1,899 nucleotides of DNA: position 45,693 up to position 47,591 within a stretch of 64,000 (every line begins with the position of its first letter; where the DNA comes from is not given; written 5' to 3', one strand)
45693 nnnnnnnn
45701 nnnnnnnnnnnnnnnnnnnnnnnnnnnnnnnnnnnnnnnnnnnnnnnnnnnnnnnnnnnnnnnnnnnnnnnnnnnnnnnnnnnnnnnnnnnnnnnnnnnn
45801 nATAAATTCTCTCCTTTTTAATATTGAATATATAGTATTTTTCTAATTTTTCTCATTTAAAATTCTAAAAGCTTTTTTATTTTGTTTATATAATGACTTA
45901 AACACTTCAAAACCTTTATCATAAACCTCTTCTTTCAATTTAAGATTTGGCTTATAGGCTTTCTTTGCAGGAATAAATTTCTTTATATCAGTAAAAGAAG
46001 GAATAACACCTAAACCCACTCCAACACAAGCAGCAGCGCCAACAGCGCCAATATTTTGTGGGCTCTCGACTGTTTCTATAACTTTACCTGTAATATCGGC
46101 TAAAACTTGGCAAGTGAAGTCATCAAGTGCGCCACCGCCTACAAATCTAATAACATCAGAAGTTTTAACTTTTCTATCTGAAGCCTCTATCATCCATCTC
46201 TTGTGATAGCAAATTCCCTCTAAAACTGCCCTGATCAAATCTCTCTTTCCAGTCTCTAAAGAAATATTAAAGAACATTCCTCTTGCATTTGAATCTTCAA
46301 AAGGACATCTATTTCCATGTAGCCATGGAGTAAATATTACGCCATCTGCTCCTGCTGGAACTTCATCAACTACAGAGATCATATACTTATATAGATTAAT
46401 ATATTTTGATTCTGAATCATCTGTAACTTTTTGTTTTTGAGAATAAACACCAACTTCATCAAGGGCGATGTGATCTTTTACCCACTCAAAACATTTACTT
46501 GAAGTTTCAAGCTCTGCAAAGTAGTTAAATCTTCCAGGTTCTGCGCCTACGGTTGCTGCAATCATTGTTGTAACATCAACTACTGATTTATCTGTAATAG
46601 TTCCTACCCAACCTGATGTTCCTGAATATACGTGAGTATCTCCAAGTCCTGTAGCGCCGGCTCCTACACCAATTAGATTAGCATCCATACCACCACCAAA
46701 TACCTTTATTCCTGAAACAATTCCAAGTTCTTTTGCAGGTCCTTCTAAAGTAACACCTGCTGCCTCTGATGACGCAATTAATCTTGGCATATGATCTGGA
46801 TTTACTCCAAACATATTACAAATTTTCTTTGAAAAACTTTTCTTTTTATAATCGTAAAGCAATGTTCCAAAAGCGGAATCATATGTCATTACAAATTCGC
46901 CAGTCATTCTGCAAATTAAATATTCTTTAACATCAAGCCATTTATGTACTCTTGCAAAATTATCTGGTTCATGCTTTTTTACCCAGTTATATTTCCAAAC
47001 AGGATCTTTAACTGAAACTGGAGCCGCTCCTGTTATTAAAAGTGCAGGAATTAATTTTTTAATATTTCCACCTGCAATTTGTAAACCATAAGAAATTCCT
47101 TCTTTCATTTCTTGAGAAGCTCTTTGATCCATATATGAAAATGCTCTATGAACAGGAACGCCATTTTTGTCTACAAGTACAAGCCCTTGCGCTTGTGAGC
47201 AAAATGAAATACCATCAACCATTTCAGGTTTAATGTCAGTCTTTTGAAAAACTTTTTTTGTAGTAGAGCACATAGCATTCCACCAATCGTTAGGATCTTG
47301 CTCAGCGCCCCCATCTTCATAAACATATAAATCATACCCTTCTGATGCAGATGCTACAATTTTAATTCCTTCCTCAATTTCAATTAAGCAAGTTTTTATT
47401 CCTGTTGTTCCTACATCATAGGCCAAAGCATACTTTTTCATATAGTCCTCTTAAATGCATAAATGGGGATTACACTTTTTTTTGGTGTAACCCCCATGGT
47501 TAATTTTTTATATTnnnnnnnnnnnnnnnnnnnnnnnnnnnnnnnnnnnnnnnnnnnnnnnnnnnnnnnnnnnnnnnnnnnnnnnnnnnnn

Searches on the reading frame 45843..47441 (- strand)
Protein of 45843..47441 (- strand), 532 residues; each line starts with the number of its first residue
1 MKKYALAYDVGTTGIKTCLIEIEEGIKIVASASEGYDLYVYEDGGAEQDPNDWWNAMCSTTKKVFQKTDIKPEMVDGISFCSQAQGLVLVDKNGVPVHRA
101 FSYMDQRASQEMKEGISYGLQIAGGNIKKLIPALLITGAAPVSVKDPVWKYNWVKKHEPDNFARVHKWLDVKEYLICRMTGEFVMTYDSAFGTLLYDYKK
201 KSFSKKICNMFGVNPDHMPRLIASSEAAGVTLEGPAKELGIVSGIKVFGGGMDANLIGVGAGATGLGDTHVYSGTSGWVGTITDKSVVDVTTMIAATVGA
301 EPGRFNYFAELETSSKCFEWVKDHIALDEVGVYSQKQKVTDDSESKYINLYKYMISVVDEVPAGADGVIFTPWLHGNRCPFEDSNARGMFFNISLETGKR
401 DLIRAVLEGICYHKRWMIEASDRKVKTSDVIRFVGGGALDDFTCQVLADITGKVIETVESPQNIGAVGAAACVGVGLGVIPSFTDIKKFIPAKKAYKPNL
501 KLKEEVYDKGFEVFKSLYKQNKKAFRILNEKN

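Call 9: search_protein_families(library=pfam, proteins=[window:45843-47441:-], max_evalue=0.001)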
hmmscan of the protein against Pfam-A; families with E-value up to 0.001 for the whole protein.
window:45843-47441:- (532 aa): 2 families
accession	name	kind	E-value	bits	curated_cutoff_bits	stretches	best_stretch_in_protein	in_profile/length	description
PF00370.27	FGGY_N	-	1e-48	166.5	28.8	1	4-256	1-241/245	FGGY family of carbohydrate kinases, N-terminal domain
PF02782.22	FGGY_C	-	7e-25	88.4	27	1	273-473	5-194/198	FGGY family of carbohydrate kinases, C-terminal domain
